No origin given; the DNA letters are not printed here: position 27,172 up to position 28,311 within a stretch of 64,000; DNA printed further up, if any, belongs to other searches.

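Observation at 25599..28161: HpcH/HpaI-type aldolase plus Ldh_2-family 2-oxoacid dehydrogenase embedded in a capsule operon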

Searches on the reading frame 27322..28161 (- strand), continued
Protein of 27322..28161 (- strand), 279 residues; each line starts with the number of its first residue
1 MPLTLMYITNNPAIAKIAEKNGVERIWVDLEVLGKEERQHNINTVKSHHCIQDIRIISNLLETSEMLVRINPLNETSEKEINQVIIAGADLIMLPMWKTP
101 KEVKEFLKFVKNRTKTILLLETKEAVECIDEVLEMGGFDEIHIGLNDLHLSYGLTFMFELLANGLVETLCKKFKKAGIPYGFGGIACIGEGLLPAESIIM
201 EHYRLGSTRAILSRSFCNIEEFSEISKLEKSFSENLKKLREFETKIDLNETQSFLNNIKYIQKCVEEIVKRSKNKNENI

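Call 47: search_protein_families(library=pfam, proteins=[L014:7439-9964:+, L025:1582-3384:+, L029:6951-9776:+, L037:7542-9782:+, L047:7675-9666:+, L069:6675-9482:+, L073:7824-9680:+, L027:8734-9978:+, L055:8246-9556:+, L090:8714-9835:+], max_evalue=0.0001)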
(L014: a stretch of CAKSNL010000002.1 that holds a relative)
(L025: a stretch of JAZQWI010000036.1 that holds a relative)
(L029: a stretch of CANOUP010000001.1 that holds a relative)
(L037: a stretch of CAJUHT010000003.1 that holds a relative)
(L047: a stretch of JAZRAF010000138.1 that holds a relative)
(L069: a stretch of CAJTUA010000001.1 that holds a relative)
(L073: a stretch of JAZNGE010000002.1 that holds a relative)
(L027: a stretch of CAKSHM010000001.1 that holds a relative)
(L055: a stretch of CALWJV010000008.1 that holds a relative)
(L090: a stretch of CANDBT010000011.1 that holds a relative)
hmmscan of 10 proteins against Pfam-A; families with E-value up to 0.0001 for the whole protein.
L014:7439-9964:+ (841 aa): 4 families
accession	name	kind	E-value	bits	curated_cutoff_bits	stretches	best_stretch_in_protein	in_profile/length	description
PF03457.19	HA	-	2.1e-96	316.6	28.4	6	495-562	2-64/64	Helicase associated domain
PF04851.21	ResIII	-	1.4e-12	48.3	22.5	1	15-153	3-163/164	Type III restriction enzyme, res subunit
PF00270.35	DEAD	-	1.1e-08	35.4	26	1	26-155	6-163/167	DEAD/DEAH box helicase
PF00271.37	Helicase_C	-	3e-08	34.3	23.5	1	242-350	10-107/110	Helicase conserved C-terminal domain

L025:1582-3384:+ (600 aa): 3 families
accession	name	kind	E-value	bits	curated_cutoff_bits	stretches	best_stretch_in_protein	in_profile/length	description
PF07882.17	Fucose_iso_N2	-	7.7e-90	299.8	22.3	1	181-359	1-180/180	L-fucose isomerase, second N-terminal domain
PF07881.17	Fucose_iso_N1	-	1.9e-79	265.8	28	1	10-180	1-169/169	L-fucose isomerase, first N-terminal domain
PF02952.23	Fucose_iso_C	-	1.2e-43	148.7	29.3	1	397-561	1-143/143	L-fucose isomerase, C-terminal domain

L029:6951-9776:+ (941 aa): 1 family
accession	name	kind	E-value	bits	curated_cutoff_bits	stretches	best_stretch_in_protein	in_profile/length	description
PF01841.26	Transglut_core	-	1.4e-06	29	23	1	700-824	4-107/108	Transglutaminase-like superfamily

L037:7542-9782:+ (746 aa): 1 family
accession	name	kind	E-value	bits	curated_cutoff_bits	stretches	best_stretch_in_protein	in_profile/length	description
PF00343.26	Phosphorylase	-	2.6e-243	809.9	27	1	78-746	2-713/713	Carbohydrate phosphorylase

L047:7675-9666:+ (663 aa): 1 family
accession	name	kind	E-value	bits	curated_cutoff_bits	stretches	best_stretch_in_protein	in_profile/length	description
PF02449.21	Glyco_hydro_42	-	1.5e-06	28.2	21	0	226-350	219-336/376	Beta-galactosidase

L069:6675-9482:+ (935 aa): 4 families
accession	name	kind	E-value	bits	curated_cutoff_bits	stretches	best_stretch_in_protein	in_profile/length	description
PF03457.19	HA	-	2.9e-74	245.7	28.4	5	847-912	3-64/64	Helicase associated domain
PF04851.21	ResIII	-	3.3e-11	43.8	22.5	1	5-140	4-162/164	Type III restriction enzyme, res subunit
PF00271.37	Helicase_C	-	1.1e-07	32.5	23.5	1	292-393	12-106/110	Helicase conserved C-terminal domain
PF00270.35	DEAD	-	3.8e-07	30.4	26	0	83-141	100-161/167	DEAD/DEAH box helicase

L073:7824-9680:+ (618 aa): 2 families
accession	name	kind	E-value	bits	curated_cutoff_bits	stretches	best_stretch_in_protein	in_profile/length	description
PF02449.21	Glyco_hydro_42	-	1.9e-07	31.2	21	0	182-305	220-336/376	Beta-galactosidase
PF02836.23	Glyco_hydro_2_C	-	5.8e-05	22.8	21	0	138-196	111-159/302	Glycosyl hydrolases family 2, TIM barrel domain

L027:8734-9978:+ (414 aa): 4 families
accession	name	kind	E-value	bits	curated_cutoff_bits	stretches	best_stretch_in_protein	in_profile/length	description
PF03721.20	UDPG_MGDP_dh_N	-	2.2e-35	122.4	27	1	21-188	1-181/187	UDP-glucose/GDP-mannose dehydrogenase family, NAD binding domain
PF00984.24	UDPG_MGDP_dh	-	3e-26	91.8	25.4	1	218-307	2-93/94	UDP-glucose/GDP-mannose dehydrogenase family, central domain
PF03720.21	UDPG_MGDP_dh_C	-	1.5e-11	45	30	1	326-402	1-82/103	UDP-glucose/GDP-mannose dehydrogenase family, UDP binding domain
PF01210.29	NAD_Gly3P_dh_N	-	5.6e-05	23.6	23.1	0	22-105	1-81/158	NAD-dependent glycerol-3-phosphate dehydrogenase N-terminus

L055:8246-9556:+ (436 aa): 2 families
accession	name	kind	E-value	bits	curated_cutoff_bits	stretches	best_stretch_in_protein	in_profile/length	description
PF01120.23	Alpha_L_fucos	-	5.6e-86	289.5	25.2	1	13-331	27-344/345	Alpha-L-fucosidase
PF14871.12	GHL6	-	2.4e-06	28.3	35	1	63-134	1-68/132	Hypothetical glycosyl hydrolase 6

L090:8714-9835:+ (373 aa): 0 families

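Call 53: search_solved_structures(query=A1, max_evalue=10, show_alignments=5)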
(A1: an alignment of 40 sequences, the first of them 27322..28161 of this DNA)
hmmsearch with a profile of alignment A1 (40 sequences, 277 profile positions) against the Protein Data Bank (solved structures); distinct sequences matched with E-value up to 10: 27.
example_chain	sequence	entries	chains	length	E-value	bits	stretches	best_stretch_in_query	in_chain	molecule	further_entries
7nr1_A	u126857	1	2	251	1.5e-06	31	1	113-188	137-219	HpcH/HpaI aldolase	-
7nnk_A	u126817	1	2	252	1.5e-06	30.9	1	113-188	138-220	HpcH/HpaI aldolase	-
6r62_A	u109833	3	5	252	1.5e-06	30.9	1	113-188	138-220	HpcH/HpaI aldolase | hydroxyketoacid aldolase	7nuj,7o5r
7o5i_A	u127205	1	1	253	1.5e-06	30.9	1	113-188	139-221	HpcH/HpaI aldolase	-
7o5w_AAA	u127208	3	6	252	1.5e-06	30.9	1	113-188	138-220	HpcH/HpaI aldolase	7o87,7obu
2vws_A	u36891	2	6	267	1.6e-06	30.9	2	103-154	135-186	YFAU, 2-KETO-3-DEOXY SUGAR ALDOLASE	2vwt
8adq_A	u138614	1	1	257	1.6e-06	30.8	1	113-188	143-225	HpcH/HpaI aldolase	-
7o5v_AAA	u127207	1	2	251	2.1e-06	30.4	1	113-188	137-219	HpcH/HpaI aldolase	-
7o9r_AAA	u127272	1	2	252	2.1e-06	30.4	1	113-188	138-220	HpcH/HpaI aldolase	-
7et8_A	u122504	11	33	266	8e-06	28.5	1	101-177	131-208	4-hydroxy-2-oxoheptanedioate aldolase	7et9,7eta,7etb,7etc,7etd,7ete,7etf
4b5s_A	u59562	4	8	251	0.00076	22.1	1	103-150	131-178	4-HYDROXY-2-OXO-HEPTANE-1,7-DIOATE ALDOLASE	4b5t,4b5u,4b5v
4b5w_A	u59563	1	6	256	0.00085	21.9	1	103-150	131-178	4-HYDROXY-2-OXO-HEPTANE-1,7-DIOATE ALDOLASE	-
4b5x_A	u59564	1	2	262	0.00087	21.9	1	103-150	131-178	4-HYDROXY-2-OXO-HEPTANE-1,7-DIOATE ALDOLASE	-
2v5j_A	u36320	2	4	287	0.0011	21.5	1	103-150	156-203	2,4-DIHYDROXYHEPT-2-ENE-1,7-DIOIC ACID ALDOLASE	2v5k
4tv5_A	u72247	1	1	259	0.057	15.9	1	107-154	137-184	2-dehydro-3-deoxyglucarate aldolase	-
3qz6_A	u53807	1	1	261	0.25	13.8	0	118-153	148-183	HpcH/HpaI aldolase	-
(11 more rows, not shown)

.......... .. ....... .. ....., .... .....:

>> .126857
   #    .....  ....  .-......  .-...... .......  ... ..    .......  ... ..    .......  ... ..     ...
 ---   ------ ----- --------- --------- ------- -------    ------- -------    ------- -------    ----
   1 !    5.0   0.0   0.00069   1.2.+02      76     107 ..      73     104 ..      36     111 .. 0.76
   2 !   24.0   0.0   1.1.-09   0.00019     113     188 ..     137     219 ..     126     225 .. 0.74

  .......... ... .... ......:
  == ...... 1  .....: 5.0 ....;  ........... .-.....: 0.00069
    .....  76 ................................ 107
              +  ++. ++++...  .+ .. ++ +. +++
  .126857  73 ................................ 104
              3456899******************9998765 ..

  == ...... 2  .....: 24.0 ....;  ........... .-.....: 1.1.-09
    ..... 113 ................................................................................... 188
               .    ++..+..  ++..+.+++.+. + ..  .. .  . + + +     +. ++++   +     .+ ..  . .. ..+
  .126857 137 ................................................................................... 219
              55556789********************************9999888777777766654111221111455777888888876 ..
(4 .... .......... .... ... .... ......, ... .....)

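Call 56: search_protein_families(library=pfam, proteins=[L020:7840-9633:+, L069:10901-12019:+, L069:12033-13574:+, L036:1654-2868:+, L039:1930-3204:+, L084:5389-6501:+, L084:6511-8031:+, L077:10812-11930:+, L077:12009-13580:+, L038:6881-8128:+], max_evalue=0.0001)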
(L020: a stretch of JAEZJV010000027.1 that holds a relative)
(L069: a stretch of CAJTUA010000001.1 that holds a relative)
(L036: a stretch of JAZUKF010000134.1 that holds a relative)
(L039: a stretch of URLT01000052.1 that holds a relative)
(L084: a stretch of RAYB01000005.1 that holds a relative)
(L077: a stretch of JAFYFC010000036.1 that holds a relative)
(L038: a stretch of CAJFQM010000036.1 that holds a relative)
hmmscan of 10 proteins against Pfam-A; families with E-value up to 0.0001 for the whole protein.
L020:7840-9633:+ (597 aa): 4 families
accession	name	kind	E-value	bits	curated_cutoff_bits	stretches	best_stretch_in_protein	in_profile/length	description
PF01063.24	Aminotran_4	-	9.9e-44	150.3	28.5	1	43-275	2-223/223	Amino-transferase class IV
PF00535.33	Glycos_transf_2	-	3e-21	76.5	23.3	1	323-476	1-150/168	Glycosyl transferase family 2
PF13641.12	Glyco_tranf_2_3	-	2.8e-09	37.8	27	1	329-526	9-209/230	Glycosyltransferase like family 2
PF10111.15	Glyco_tranf_2_2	-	2.4e-05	24.4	27.3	0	323-430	1-105/276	Glycosyltransferase like family 2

L069:10901-12019:+ (372 aa): 0 families

L069:12033-13574:+ (513 aa): 2 families
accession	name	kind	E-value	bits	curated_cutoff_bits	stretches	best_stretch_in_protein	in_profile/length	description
PF03023.19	MurJ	-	1.9e-59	201.9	27.4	1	36-434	1-404/451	Lipid II flippase MurJ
PF01554.23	MatE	-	3.1e-10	40.4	24.9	1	235-398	1-159/161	MatE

L036:1654-2868:+ (404 aa): 4 families
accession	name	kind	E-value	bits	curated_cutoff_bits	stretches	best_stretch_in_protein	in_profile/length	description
PF00534.26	Glycos_transf_1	-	7.7e-18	65.1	26.4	1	211-379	6-171/172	Glycosyl transferases group 1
PF13439.12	Glyco_transf_4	-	6.4e-14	52.8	28.5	1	16-199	3-170/170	Glycosyltransferase Family 4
PF13692.12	Glyco_trans_1_4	-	6.9e-14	52.7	27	1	222-366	3-142/142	Glycosyl transferases group 1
PF13579.12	Glyco_trans_4_4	-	1e-05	26.4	29.7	1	30-194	16-158/158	Glycosyl transferase 4-like domain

L039:1930-3204:+ (424 aa): 5 families
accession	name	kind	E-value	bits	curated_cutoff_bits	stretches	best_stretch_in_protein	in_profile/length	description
PF13692.12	Glyco_trans_1_4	-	6.4e-14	52.8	27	1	245-387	4-142/142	Glycosyl transferases group 1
PF00534.26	Glycos_transf_1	-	7.1e-14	52.1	26.4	1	244-400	17-171/172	Glycosyl transferases group 1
PF13579.12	Glyco_trans_4_4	-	7.7e-10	39.8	29.7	1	45-206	5-144/158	Glycosyl transferase 4-like domain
PF13524.12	Glyco_trans_1_2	-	9.9e-08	32.5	25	1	278-407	18-134/144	Glycosyl transferase-like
PF13439.12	Glyco_transf_4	-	8.8e-07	29.5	28.5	1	50-206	11-150/170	Glycosyltransferase Family 4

L084:5389-6501:+ (370 aa): 0 families

L084:6511-8031:+ (506 aa): 2 families
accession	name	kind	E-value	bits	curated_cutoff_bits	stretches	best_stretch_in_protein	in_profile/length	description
PF03023.19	MurJ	-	5.4e-61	207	27.4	1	34-450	2-417/451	Lipid II flippase MurJ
PF01554.23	MatE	-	6.7e-08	32.8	24.9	1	234-397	1-159/161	MatE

L077:10812-11930:+ (372 aa): 2 families
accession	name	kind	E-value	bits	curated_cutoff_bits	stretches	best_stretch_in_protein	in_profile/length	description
PF02397.22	Bac_transf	-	4e-66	222.4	27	1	178-358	1-178/179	Bacterial sugar transferase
PF04892.17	VanZ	-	3.5e-15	57.2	30.1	1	60-166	6-124/126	VanZ like family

L077:12009-13580:+ (523 aa): 1 family
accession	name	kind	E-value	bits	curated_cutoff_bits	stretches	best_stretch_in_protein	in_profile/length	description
PF00733.27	Asn_synthase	-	1.8e-06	28.3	21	1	254-329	22-97/354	Asparagine synthase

L038:6881-8128:+ (415 aa): 3 families
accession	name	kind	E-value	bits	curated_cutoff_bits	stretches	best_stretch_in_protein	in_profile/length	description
PF00534.26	Glycos_transf_1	-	1.3e-15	57.8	26.4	1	220-391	4-171/172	Glycosyl transferases group 1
PF13439.12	Glyco_transf_4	-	1e-12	48.9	28.5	1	30-209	10-169/170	Glycosyltransferase Family 4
PF13692.12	Glyco_trans_1_4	-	1.6e-10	41.8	27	1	234-376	4-140/142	Glycosyl transferases group 1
